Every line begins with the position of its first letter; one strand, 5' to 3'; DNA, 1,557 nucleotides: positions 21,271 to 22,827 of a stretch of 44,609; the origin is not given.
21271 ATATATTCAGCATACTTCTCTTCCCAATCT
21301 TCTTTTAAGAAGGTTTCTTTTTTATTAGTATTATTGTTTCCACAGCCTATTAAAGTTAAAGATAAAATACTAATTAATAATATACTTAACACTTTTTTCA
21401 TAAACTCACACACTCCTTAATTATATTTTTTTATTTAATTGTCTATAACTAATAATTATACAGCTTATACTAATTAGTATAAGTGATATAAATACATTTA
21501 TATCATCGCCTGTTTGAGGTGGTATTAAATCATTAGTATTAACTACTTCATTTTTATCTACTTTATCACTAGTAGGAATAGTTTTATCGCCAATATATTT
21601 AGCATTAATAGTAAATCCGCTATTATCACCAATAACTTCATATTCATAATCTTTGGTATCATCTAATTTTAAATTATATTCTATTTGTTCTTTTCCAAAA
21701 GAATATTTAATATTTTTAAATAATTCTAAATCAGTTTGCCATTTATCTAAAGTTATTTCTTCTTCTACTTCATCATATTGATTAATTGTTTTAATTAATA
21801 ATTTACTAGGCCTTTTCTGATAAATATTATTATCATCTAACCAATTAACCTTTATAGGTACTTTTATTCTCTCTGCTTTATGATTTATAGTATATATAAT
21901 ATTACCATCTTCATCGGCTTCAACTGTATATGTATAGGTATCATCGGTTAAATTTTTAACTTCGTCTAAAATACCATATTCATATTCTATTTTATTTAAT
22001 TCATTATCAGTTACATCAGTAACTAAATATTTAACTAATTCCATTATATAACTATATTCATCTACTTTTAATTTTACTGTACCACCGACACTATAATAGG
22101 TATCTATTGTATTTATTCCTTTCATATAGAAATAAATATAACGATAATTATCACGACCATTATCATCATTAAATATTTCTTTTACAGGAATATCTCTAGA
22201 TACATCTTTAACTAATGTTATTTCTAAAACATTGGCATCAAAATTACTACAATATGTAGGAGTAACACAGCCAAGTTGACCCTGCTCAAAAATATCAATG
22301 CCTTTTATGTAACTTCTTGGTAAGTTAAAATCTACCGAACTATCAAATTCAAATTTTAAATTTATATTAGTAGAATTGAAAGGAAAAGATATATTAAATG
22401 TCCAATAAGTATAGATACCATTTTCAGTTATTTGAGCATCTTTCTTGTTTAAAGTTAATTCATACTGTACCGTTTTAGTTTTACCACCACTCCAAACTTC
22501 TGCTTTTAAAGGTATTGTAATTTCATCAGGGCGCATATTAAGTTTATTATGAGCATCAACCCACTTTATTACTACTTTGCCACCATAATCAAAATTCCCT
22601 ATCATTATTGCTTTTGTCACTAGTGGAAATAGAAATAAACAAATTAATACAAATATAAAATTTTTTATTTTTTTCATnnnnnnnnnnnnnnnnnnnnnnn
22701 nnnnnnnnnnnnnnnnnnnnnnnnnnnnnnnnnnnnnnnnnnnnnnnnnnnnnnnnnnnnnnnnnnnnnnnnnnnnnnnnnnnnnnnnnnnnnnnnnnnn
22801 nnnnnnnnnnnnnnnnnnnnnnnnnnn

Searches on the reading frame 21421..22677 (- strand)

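Call 25: search_protein_families(library=pfam, proteins=[window:21421-22677:-], max_evalue=0.001)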
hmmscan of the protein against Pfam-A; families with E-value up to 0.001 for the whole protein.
window:21421-22677:- (418 aa): 1 family
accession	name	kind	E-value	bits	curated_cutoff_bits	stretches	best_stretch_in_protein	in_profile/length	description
PF05738.19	Cna_B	-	8.6e-05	23.3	22.3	0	275-358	3-85/87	Cna protein B-type domain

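Call 59: search_protein_families(library=ncbifam, proteins=[window:21421-22677:-], max_evalue=0.01)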
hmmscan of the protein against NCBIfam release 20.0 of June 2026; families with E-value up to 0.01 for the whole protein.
window:21421-22677:- (418 aa): 1 family
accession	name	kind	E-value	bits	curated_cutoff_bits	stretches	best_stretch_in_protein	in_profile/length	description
NF053819.1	EF0750_LPXTG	subfamily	0.0027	18.2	47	0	367-417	54-104/105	EF2685/EF0750 family sortase-dependent surface protein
